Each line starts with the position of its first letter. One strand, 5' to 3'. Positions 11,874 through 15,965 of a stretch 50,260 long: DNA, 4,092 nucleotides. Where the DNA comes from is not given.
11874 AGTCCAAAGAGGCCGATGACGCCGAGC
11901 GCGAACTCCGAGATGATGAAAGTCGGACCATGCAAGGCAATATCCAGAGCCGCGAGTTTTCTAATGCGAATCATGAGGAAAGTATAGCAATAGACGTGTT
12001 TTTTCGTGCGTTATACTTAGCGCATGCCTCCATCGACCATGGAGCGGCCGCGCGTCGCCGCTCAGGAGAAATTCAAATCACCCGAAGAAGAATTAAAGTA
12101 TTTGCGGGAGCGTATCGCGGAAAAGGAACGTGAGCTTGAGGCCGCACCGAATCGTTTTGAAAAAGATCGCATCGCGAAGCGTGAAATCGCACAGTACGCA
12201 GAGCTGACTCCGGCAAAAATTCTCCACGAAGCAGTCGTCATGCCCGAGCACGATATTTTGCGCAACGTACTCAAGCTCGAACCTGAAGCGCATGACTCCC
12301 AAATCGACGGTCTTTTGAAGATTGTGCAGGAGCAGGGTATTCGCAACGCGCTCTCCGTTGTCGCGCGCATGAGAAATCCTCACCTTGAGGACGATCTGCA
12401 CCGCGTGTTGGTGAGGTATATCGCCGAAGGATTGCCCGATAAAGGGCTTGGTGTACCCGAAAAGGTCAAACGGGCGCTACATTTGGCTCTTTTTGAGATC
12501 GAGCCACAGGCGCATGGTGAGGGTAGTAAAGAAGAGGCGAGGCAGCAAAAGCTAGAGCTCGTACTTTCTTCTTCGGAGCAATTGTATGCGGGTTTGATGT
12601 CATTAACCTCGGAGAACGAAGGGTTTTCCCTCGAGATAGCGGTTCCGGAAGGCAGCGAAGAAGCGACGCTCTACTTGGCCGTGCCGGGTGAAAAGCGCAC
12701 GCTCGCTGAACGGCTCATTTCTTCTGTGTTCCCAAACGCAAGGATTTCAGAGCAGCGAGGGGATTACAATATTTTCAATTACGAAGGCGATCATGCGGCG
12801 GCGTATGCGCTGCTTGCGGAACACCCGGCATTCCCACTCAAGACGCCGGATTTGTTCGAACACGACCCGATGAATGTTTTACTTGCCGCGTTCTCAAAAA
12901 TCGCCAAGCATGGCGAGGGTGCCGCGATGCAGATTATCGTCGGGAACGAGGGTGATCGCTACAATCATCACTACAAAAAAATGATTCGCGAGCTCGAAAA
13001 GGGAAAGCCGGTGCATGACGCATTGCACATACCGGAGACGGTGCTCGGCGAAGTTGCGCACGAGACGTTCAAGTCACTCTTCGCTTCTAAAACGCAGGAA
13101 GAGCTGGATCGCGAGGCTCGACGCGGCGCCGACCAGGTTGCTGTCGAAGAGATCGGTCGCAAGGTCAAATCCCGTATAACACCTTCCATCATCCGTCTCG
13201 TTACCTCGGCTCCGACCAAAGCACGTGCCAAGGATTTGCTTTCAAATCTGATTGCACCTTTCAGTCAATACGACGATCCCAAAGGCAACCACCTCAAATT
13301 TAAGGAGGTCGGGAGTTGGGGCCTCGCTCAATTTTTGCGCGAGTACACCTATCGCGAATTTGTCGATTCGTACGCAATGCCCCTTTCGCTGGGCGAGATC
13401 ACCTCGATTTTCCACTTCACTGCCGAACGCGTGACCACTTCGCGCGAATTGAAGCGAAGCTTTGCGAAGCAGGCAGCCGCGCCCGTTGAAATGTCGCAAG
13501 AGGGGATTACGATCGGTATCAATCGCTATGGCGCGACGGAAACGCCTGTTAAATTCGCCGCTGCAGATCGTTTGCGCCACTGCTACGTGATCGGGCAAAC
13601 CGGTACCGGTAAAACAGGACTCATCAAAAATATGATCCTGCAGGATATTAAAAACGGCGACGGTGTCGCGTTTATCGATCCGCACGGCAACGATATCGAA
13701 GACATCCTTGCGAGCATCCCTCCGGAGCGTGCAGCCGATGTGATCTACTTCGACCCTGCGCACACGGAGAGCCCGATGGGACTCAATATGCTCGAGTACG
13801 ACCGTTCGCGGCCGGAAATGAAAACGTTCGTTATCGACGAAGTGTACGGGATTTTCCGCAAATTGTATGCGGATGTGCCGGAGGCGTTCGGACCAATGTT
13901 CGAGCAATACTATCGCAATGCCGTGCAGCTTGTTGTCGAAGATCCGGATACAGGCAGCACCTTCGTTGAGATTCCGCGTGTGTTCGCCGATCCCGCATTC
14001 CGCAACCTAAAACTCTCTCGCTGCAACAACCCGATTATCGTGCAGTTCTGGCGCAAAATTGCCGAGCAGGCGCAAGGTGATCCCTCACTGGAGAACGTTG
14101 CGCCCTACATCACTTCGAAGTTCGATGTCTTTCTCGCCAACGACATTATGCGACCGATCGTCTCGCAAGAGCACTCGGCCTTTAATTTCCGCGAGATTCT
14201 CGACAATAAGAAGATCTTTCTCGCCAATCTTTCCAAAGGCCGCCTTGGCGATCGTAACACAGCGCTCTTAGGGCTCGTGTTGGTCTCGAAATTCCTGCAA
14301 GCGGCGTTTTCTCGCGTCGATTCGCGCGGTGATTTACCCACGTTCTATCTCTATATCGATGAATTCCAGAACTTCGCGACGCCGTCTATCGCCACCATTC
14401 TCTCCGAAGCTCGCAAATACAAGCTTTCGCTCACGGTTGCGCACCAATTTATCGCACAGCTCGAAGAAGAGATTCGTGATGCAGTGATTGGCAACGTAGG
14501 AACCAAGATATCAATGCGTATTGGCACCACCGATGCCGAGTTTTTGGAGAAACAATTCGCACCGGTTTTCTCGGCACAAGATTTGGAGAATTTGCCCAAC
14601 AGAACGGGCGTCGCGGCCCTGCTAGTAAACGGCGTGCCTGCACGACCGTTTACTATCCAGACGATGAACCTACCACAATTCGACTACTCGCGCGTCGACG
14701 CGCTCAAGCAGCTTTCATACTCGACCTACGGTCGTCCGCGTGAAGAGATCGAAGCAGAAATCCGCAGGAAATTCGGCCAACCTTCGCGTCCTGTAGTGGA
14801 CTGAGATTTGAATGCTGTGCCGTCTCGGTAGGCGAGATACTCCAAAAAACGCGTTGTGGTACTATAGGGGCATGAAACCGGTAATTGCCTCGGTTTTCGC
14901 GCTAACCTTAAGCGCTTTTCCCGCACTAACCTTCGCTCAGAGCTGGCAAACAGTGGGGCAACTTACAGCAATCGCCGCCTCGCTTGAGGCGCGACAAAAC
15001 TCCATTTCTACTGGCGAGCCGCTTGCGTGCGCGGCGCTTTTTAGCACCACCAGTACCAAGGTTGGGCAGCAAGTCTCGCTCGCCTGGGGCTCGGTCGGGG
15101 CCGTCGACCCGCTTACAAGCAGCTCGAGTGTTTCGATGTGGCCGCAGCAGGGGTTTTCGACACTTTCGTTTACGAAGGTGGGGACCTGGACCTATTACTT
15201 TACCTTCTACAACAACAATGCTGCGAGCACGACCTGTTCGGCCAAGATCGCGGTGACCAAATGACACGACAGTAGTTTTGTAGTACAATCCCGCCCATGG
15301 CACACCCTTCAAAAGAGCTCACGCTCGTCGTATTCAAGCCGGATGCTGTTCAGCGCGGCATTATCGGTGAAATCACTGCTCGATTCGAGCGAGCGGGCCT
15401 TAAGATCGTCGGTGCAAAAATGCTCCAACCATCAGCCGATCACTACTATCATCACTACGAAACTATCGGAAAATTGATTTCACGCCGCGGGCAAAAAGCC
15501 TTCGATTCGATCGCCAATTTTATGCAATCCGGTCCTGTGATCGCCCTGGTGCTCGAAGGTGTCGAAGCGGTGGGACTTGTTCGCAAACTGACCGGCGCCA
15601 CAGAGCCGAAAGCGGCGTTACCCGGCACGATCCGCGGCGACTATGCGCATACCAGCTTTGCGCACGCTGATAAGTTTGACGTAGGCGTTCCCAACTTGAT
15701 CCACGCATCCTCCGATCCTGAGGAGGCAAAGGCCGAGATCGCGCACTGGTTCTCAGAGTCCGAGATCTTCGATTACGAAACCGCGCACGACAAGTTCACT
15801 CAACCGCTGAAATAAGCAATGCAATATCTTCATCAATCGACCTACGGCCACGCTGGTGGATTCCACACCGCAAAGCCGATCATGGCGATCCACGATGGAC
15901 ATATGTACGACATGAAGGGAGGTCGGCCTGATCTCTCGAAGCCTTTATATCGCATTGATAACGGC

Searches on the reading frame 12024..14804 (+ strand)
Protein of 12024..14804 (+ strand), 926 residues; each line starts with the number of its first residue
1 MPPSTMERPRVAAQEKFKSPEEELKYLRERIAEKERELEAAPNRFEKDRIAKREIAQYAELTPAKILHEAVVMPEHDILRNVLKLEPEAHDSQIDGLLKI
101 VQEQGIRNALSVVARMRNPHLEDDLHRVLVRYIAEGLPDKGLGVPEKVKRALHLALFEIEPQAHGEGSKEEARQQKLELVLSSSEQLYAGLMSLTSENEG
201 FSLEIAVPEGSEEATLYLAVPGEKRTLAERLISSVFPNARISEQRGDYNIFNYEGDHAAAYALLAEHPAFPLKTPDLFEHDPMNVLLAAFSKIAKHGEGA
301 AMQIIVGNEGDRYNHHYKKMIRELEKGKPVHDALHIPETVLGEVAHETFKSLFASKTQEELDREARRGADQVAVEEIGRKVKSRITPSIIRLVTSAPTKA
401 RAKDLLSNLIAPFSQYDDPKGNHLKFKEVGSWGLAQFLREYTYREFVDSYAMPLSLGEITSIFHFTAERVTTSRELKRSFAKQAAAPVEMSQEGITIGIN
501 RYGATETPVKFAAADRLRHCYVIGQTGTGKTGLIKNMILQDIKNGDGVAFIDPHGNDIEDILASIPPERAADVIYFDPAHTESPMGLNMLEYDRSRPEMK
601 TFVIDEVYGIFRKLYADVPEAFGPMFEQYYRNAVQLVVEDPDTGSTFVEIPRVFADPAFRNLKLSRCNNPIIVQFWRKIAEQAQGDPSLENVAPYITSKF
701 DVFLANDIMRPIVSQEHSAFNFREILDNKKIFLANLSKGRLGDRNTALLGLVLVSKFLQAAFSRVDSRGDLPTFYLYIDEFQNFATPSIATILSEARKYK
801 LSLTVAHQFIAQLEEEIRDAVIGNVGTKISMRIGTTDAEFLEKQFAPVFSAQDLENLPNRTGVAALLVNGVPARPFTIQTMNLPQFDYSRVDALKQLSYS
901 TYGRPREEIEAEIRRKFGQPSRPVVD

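Call 68: search_protein_families(library=pfam, proteins=[window:12024-14804:+], max_evalue=0.001)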
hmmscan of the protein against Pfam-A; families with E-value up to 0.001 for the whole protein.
window:12024-14804:+ (926 aa): 4 families
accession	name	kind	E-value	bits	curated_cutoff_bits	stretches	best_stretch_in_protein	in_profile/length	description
PF12696.13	TraG-D_C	-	3.3e-07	30.7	22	1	775-842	3-73/126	TraM recognition site of TraD and TraG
PF10412.15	TrwB_AAD_bind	-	6.3e-05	22.5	20.5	0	517-560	15-58/387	Type IV secretion-system coupling protein DNA-binding domain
PF01935.23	DUF87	-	7.5e-05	23.4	23.2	1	503-555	8-62/220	Helicase HerA, central domain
PF13401.12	AAA_22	-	9.8e-05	23.1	27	0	518-607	6-93/130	AAA domain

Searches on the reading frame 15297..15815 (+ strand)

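Call 69: search_protein_families(library=pfam, proteins=[window:15297-15815:+], max_evalue=0.001)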
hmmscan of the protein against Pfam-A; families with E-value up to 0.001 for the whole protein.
window:15297-15815:+ (172 aa): 1 family
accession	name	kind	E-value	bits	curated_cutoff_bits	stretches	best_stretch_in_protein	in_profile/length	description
PF00334.24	NDK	-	4e-41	140.5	27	1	7-157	1-135/135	Nucleoside diphosphate kinase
